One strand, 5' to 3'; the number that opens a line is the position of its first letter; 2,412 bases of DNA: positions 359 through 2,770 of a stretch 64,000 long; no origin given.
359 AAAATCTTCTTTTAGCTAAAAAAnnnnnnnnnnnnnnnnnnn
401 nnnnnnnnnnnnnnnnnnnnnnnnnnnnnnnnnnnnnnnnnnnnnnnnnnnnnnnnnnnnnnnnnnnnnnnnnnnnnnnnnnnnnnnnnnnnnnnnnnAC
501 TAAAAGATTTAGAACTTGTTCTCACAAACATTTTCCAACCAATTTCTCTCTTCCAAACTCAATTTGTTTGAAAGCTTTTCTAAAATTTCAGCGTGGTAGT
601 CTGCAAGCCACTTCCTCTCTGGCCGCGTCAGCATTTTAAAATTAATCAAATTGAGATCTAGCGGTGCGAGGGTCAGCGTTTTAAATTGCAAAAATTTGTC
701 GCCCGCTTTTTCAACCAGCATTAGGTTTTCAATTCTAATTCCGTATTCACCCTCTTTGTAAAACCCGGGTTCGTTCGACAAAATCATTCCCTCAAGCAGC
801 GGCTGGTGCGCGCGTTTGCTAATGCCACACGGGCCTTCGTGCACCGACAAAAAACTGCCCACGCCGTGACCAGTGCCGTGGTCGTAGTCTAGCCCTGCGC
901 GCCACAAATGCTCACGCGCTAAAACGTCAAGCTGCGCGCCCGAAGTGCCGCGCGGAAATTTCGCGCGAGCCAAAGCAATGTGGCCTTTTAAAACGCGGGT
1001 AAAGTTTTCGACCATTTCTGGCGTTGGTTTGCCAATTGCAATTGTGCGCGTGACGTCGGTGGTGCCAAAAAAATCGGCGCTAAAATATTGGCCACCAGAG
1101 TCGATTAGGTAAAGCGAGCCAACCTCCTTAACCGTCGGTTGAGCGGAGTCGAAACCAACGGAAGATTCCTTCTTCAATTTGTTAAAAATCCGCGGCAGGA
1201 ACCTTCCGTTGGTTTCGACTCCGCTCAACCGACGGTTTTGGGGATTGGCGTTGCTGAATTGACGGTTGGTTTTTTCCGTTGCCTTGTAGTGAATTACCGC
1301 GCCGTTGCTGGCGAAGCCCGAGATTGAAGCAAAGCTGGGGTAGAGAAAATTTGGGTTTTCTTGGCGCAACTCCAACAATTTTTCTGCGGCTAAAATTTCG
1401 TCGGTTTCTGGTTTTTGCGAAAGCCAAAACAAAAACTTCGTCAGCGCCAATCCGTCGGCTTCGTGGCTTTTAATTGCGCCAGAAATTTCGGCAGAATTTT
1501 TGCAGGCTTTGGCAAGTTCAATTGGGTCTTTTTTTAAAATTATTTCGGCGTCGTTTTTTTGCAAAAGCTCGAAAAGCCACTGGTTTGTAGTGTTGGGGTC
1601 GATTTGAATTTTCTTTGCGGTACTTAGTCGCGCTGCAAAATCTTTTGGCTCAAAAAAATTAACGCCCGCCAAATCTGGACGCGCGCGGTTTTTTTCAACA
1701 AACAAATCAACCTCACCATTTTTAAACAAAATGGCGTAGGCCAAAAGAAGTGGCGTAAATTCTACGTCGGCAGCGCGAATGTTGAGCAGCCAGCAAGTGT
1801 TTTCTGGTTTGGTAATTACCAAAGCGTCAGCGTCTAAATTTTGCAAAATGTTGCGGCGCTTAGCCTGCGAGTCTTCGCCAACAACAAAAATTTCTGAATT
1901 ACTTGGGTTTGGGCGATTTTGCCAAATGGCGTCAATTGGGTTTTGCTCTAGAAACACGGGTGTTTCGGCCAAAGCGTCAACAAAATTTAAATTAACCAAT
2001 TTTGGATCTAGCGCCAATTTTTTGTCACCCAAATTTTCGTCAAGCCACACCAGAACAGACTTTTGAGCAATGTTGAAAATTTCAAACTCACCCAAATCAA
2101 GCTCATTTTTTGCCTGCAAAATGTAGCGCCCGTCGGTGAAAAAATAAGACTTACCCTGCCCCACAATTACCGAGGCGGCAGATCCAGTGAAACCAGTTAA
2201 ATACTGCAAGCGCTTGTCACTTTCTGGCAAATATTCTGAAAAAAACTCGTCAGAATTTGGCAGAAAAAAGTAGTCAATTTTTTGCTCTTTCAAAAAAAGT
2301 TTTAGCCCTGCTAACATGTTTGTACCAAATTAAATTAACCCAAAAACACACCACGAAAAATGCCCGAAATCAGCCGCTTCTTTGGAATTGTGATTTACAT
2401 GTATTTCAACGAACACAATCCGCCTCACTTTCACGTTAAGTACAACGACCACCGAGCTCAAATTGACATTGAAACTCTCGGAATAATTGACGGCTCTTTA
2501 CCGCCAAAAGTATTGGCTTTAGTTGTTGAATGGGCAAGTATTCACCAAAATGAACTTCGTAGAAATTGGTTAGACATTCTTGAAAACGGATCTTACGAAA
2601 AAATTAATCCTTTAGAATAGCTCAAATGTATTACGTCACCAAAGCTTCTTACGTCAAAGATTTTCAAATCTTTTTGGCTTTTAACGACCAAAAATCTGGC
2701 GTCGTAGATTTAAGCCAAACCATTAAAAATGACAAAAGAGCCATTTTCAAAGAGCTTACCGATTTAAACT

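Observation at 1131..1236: G+C-rich palindromic element (family A) inserted in frame inside the aminopeptidase P gene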

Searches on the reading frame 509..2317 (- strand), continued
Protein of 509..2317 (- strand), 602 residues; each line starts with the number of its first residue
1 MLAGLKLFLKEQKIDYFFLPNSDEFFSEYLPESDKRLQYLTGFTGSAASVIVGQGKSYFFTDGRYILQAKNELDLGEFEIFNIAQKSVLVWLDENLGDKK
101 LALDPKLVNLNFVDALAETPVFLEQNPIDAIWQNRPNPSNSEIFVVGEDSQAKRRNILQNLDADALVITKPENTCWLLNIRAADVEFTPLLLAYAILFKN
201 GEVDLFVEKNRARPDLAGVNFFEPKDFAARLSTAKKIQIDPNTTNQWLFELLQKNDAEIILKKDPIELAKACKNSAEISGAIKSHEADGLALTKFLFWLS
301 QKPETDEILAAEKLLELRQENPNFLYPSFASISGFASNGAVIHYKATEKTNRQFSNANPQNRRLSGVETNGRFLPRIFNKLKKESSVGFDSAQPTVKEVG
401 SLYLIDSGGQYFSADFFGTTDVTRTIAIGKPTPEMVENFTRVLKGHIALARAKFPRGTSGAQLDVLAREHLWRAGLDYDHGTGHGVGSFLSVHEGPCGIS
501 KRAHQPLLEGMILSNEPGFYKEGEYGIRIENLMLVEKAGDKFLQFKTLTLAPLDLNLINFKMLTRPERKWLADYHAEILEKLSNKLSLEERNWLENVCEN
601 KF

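Call 38: find_encoding_contigs(protein=P0007, flank=10000, max_places=1)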
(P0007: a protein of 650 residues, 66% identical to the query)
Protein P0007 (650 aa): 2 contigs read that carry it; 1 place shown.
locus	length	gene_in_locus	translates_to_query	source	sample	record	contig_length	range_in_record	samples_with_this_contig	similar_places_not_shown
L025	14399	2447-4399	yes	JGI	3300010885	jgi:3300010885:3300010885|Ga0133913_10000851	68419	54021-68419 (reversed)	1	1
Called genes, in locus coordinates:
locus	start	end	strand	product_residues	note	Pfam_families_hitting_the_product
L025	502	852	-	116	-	PF13473:Cupredoxin_1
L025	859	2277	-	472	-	PF18073:Zn_ribbon_LapB, PF13481:AAA_25, PF03796:DnaB_C (weak), PF06745:ATPase, PF23442:DUF7125 (weak), PF13541:ChlI, PF05362:Lon_C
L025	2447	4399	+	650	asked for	PF01321:Creatinase_N, PF16189:Creatinase_N_2, PF00557:Peptidase_M24, PF16188:Peptidase_M24_C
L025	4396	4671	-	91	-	-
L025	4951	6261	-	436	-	PF02441:Flavoprotein, PF04127:DFP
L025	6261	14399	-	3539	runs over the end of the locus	PF00023:Ank (faint), PF13857:Ank_5 (faint), PF24521:Ank_KRIT1 (faint), PF13637:Ank_4 (faint), PF13606:Ank_3 (faint), PF12796:Ank_2 (weak)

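Call 66: fold_search(model_id=the predicted structure, library=pdb)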
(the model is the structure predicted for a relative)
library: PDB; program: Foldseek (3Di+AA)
matches with E <= 10: 776; with E <= 0.001: 183
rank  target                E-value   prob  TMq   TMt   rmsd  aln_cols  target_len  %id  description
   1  3ctz                  2.5e-54  1.00  0.79  0.77   4.3       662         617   31  Structure of human cytosolic X-prolyl aminopeptidase (released 2008-05-27)
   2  4s2r_Q                5.4e-54  1.00  0.85  0.83   2.8       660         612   30  Crystal structure of X-prolyl aminopeptidase from Caenorhabditis elegans: a cytosolic enzyme with a di-nuclear active  (released 2015-04-22)
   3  4s2r_P                2.8e-53  1.00  0.84  0.83   3.0       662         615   30  Crystal structure of X-prolyl aminopeptidase from Caenorhabditis elegans: a cytosolic enzyme with a di-nuclear active  (released 2015-04-22)
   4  5jr6_A                2.3e-50  1.00  0.81  0.78   3.4       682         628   28  The Xray Crystal Structure of P. falciparum Aminopeptidase P in Complex With Apstatin (released 2016-08-31)
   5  5jqk_A                9.0e-50  1.00  0.80  0.77   3.6       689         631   28  The Xray Crystal Structure of P. falciparum Aminopeptidase P (released 2016-08-31)
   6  5jqk_B                4.4e-48  1.00  0.81  0.79   3.4       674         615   28  The Xray Crystal Structure of P. falciparum Aminopeptidase P (released 2016-08-31)
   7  5jr6_B                1.5e-39  1.00  0.72  0.80   3.8       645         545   27  The Xray Crystal Structure of P. falciparum Aminopeptidase P in Complex With Apstatin (released 2016-08-31)
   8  1wy2_A                1.3e-22  1.00  0.49  0.81   4.4       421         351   21  Crystal Structure of the Prolidase from Pyrococcus horikoshii OT3 (released 2005-02-22)
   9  5cdl                  3.0e-22  1.00  0.48  0.78   4.2       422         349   22  Proline dipeptidase from Deinococcus radiodurans (selenomethionine derivative) (released 2016-08-10)
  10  2zsg_A                8.8e-22  1.00  0.40  0.66  14.7       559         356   18  Crystal structure of X-Pro aminopeptidase from Thermotoga maritima MSB8 (released 2008-10-14)
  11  3q6d_C                1.0e-21  1.00  0.49  0.79   3.8       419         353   19  Xaa-Pro dipeptidase from Bacillus anthracis. (released 2011-02-02)
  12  5giq                  1.4e-21  1.00  0.48  0.79   4.2       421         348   22  Xaa-Pro peptidase from Deinococcus radiodurans, Zinc bound (released 2017-06-28)
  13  5giu                  1.9e-21  1.00  0.48  0.79   3.9       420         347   22  Crystal structure of Xaa-Pro peptidase from Deinococcus radiodurans, metal-free active site (released 2017-06-28)
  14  2zsg_B                2.1e-21  1.00  0.38  0.63  15.4       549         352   18  Crystal structure of X-Pro aminopeptidase from Thermotoga maritima MSB8 (released 2008-10-14)
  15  3q6d_D                2.5e-21  1.00  0.49  0.79   3.9       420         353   20  Xaa-Pro dipeptidase from Bacillus anthracis. (released 2011-02-02)
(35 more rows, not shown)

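Call 87: find_encoding_contigs(protein=P0019, flank=500, max_places=1)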
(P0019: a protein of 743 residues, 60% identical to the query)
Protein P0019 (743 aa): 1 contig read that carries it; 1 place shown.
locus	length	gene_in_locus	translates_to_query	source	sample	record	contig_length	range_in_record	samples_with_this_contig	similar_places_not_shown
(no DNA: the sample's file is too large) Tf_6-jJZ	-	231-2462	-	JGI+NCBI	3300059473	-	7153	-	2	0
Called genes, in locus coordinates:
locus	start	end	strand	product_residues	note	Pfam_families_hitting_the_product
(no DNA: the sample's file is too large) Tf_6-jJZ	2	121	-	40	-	?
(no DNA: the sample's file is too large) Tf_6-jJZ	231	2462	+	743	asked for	PF01321:Creatinase_N, PF16189:Creatinase_N_2, PF00557:Peptidase_M24, PF16188:Peptidase_M24_C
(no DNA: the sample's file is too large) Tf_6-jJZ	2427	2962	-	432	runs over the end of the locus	PF02441:Flavoprotein, PF04127:DFP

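Call 88: find_encoding_contigs(protein=P0020, flank=500, max_places=1)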
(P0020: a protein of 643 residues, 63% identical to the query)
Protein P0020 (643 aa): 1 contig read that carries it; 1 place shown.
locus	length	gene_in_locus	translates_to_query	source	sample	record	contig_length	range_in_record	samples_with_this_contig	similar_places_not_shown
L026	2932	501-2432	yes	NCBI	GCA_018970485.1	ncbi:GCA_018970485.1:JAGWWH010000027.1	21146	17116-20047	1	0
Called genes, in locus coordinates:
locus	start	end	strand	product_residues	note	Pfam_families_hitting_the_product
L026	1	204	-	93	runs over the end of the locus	PF10387:DUF2442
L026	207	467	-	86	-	PF13711:DUF4160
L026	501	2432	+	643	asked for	PF01321:Creatinase_N, PF16189:Creatinase_N_2, PF00557:Peptidase_M24, PF16188:Peptidase_M24_C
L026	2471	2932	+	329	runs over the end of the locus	PF17761:DUF1016_N, PF00565:SNase (faint)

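Call 89: find_encoding_contigs(protein=P0112, flank=500, max_places=1)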
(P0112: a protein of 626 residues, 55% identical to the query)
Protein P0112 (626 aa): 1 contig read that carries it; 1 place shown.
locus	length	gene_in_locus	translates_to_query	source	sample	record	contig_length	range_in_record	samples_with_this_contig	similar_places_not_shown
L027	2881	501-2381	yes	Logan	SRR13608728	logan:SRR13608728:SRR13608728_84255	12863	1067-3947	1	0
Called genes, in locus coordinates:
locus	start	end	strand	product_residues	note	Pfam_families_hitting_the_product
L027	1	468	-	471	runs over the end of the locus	PF18073:Zn_ribbon_LapB, PF13481:AAA_25, PF03796:DnaB_C (weak), PF06745:ATPase, PF13191:AAA_16 (weak), PF23442:DUF7125 (weak), PF20720:nSTAND3 (weak), PF13541:ChlI, +5 more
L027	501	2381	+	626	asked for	PF01321:Creatinase_N, PF16189:Creatinase_N_2, PF00557:Peptidase_M24, PF16188:Peptidase_M24_C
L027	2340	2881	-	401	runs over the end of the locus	PF02441:Flavoprotein, PF04127:DFP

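Call 90: find_encoding_contigs(protein=P0048, flank=500, max_places=1)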
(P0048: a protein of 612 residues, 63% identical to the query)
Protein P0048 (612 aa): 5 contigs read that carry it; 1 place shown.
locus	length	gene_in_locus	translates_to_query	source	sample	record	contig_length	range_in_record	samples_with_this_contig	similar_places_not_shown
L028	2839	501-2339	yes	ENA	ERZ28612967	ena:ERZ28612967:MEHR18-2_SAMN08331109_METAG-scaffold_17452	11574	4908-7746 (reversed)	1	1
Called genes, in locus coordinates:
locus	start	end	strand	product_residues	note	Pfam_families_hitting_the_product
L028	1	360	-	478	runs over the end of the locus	PF18073:Zn_ribbon_LapB, PF13481:AAA_25, PF03796:DnaB_C (weak), PF06745:ATPase, PF23442:DUF7125 (weak), PF13541:ChlI, PF05362:Lon_C (weak)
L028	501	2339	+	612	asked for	PF01321:Creatinase_N, PF16189:Creatinase_N_2, PF00557:Peptidase_M24, PF16188:Peptidase_M24_C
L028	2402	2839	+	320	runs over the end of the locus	PF17761:DUF1016_N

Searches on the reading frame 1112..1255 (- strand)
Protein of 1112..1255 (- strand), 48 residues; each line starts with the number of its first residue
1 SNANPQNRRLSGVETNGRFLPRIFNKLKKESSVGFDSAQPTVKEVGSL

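Call 57: search_protein_families(library=ncbifam, proteins=[window:1112-1255:-], max_evalue=10)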
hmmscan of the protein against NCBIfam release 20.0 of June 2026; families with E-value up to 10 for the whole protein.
seq(48 aa): 0 families

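Call 73: find_homologous_proteins(query=A5, max_evalue=1)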
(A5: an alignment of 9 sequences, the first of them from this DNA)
Query A5 (9 sequences) (43 aa, profile of the alignment): 1 proteins with E <= 1 among 402 candidates.
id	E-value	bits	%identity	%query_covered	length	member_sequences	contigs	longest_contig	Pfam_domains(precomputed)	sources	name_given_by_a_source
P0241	8.9e-8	49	61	77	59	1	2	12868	-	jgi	-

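Call 81: search_protein_representatives(alignment_id=A6)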
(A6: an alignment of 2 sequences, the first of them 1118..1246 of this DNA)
Query: 2 sequences, 43 profile positions. Proteins with E-value up to 0.001 (for the whole library): 5; up to 1e-10: 0; up to 1e-30: 0. The best 5 are listed.
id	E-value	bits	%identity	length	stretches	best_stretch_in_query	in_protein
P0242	1.7e-09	53.4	-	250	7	9-21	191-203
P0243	5.2e-06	42.3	-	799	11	9-21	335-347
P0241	1.8e-05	40.5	-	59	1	3-35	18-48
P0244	7.9e-05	38.5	-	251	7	28-42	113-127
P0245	9.9e-04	35.0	-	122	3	4-37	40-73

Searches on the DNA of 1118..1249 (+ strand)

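Call 83: search_dna_similar(query=window:1118-1249:+, collection=plasmids, mode=distant, max_evalue=0.01, max_rows=10)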
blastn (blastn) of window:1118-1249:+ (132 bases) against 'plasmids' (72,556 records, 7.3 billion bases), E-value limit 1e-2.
No match.

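Call 84: search_dna_similar(query=window:1118-1249:+, collection=phages, mode=distant, max_evalue=0.01, max_rows=10)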
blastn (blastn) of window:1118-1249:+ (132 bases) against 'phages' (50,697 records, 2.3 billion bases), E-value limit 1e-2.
No match.

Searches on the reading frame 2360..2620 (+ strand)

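Call 46: search_protein_families(library=pfam, proteins=[window:2360-2620:+], max_evalue=0.001)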
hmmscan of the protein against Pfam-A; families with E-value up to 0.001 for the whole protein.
window:2360-2620:+ (86 aa): 1 family
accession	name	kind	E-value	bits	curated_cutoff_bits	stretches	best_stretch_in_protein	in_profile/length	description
PF13711.11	DUF4160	-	2e-24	86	23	1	9-70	1-64/65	Domain of unknown function (DUF4160)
